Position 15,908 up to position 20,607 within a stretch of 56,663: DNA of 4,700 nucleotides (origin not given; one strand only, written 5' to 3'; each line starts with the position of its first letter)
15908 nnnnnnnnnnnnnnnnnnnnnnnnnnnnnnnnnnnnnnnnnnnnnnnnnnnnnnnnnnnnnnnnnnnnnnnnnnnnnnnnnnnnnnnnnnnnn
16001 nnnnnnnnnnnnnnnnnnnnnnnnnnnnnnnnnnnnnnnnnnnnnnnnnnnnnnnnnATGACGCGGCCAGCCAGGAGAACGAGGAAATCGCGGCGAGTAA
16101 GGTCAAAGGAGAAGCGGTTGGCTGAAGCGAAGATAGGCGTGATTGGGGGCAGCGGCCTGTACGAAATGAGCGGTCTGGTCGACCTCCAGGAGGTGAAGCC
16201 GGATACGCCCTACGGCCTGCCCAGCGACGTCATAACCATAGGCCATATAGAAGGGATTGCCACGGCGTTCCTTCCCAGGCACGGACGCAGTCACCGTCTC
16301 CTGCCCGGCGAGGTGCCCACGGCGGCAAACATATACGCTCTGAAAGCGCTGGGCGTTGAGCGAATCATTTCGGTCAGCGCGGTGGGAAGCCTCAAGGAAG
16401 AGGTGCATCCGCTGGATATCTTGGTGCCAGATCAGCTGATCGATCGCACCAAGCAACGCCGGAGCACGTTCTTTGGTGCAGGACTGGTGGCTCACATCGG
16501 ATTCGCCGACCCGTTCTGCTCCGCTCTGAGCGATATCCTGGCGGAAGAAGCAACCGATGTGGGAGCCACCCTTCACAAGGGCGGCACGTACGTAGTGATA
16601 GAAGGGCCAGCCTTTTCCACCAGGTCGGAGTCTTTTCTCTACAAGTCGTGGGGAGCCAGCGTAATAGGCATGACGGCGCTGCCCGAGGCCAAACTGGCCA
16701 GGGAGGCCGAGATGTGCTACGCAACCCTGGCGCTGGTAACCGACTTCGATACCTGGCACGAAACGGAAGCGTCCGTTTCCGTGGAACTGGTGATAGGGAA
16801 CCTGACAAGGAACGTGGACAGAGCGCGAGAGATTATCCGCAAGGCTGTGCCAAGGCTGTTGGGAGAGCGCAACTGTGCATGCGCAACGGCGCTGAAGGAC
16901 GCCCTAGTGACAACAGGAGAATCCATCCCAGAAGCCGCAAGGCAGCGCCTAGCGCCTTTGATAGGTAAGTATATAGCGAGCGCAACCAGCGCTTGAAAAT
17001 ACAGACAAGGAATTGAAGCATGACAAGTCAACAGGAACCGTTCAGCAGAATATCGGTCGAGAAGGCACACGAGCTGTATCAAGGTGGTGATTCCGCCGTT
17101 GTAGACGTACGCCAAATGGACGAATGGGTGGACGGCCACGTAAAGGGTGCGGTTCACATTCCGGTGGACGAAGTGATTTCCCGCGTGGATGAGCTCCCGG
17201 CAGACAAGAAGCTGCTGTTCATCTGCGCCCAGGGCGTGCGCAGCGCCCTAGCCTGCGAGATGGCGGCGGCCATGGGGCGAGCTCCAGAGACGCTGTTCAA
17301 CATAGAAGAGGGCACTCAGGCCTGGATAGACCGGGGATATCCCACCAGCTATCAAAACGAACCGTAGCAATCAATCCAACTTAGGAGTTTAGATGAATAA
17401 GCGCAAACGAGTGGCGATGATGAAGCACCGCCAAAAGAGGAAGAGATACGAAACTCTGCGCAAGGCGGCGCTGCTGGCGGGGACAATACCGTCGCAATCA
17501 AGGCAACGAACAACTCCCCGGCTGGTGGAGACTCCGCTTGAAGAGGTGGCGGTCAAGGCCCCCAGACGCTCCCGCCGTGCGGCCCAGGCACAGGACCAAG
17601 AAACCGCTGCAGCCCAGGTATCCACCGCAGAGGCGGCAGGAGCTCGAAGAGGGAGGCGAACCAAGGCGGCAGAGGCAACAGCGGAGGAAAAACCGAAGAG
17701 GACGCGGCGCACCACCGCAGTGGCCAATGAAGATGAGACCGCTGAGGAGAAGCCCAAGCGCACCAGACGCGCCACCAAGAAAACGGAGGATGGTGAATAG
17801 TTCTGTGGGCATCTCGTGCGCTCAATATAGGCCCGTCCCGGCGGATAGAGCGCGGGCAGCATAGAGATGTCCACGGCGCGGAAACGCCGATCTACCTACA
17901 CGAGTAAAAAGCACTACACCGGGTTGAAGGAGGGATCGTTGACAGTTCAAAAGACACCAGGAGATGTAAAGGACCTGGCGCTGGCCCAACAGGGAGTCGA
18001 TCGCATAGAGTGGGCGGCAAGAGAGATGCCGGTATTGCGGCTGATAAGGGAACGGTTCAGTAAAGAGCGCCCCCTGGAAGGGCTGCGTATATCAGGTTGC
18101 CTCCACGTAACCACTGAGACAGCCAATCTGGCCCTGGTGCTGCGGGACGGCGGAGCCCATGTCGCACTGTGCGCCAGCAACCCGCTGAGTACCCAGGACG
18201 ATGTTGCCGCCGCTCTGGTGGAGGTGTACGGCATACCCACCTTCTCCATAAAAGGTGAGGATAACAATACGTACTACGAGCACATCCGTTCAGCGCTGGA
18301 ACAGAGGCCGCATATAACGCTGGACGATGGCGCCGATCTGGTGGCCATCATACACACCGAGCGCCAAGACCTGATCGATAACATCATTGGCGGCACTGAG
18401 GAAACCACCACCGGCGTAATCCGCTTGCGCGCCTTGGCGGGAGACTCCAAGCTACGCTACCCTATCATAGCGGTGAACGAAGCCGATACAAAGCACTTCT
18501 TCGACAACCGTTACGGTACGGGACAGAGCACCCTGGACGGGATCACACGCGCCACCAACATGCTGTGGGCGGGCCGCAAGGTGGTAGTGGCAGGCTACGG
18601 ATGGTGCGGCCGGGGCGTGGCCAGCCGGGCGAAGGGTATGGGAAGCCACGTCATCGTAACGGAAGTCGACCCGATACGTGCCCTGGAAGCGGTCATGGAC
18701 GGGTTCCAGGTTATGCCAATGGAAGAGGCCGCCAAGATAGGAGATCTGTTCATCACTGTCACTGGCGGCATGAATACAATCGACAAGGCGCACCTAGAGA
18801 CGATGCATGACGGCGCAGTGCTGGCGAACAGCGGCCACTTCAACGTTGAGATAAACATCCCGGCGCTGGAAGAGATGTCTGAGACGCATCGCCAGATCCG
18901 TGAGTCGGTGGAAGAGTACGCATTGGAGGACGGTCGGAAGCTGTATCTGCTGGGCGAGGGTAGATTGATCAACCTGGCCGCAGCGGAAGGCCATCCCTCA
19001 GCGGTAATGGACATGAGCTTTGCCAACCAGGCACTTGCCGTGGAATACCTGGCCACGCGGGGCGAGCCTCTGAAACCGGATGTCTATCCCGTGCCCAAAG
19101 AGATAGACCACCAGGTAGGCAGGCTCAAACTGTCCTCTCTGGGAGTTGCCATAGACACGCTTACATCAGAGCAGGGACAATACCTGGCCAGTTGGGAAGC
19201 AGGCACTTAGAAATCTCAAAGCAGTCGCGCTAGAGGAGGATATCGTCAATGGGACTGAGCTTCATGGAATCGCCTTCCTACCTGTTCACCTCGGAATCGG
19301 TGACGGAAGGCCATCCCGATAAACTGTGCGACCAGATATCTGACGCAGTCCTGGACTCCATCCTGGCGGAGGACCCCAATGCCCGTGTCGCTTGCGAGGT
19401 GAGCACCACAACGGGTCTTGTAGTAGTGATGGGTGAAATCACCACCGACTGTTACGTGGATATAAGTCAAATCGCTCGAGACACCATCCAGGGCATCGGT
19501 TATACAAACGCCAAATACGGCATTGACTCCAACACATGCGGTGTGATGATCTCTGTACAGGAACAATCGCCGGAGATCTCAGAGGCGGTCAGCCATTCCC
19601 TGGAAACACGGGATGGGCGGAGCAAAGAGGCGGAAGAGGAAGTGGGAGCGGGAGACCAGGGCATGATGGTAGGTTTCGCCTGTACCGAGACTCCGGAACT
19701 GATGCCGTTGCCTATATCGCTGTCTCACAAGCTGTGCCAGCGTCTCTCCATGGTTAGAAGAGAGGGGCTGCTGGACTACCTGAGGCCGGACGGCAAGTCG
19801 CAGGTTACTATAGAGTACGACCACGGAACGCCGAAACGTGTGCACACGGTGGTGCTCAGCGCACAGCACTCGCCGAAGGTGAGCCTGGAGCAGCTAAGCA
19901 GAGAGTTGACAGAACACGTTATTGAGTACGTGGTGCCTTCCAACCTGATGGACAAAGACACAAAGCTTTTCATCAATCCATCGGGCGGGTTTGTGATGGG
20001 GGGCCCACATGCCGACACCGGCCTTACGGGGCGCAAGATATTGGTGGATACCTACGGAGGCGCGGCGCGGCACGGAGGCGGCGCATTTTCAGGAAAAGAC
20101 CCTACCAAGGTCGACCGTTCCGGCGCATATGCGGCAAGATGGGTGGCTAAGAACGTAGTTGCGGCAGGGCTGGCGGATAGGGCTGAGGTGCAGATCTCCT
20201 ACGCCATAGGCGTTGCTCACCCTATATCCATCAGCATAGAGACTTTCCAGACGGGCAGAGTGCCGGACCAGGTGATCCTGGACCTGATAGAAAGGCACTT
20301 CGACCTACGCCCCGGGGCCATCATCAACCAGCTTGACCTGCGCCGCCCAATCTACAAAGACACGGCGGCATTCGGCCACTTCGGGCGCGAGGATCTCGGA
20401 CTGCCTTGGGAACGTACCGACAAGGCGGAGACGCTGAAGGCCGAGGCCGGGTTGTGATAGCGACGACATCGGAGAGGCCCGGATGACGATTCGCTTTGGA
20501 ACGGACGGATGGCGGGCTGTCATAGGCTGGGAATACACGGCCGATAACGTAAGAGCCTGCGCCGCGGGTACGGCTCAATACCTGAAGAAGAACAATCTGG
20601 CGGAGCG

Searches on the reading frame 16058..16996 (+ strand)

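Call 30: search_protein_families(library=pfam, proteins=[window:16058-16996:+])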
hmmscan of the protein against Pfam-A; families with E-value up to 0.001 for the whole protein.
window:16058-16996:+ (312 aa): 1 family
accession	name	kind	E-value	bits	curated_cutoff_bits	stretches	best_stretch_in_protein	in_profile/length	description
PF01048.26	PNP_UDP_1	-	2e-42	145.6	25.1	1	25-264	1-232/233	Phosphorylase superfamily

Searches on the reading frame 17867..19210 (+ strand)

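Call 30: search_protein_families(library=pfam, proteins=[window:17867-19210:+])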
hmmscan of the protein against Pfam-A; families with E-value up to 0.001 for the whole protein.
window:17867-19210:+ (447 aa): 4 families
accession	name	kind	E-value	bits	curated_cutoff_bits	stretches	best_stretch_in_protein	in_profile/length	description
PF05221.23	AdoHcyase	-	2.8e-60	204.4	25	2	34-165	4-139/299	S-adenosyl-L-homocysteine hydrolase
PF00670.27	AdoHcyase_NAD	-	1.1e-52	178.9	27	1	214-374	1-161/162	S-adenosyl-L-homocysteine hydrolase, NAD binding domain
PF02826.25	2-Hacid_dh_C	-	3.3e-07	30.3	25.1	1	234-324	34-128/178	D-isomer specific 2-hydroxyacid dehydrogenase, NAD binding domain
PF07991.19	KARI_N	-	1.3e-06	28.5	20.6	1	236-330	4-102/165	Acetohydroxy acid isomeroreductase, NADPH-binding domain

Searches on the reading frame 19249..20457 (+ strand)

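Call 30: search_protein_families(library=pfam, proteins=[window:19249-20457:+])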
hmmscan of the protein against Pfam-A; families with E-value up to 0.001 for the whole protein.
window:19249-20457:+ (402 aa): 3 families
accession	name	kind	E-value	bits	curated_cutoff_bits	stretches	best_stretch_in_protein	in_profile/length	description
PF02773.21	S-AdoMet_synt_C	-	4.1e-67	224.8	25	1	250-389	1-138/138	S-adenosylmethionine synthetase, C-terminal domain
PF02772.21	S-AdoMet_synt_M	-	1.8e-47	160.8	29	1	131-248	1-120/120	S-adenosylmethionine synthetase, central domain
PF00438.25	S-AdoMet_synt_N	-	1.6e-44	150.9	33.1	1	11-108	2-99/99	S-adenosylmethionine synthetase, N-terminal domain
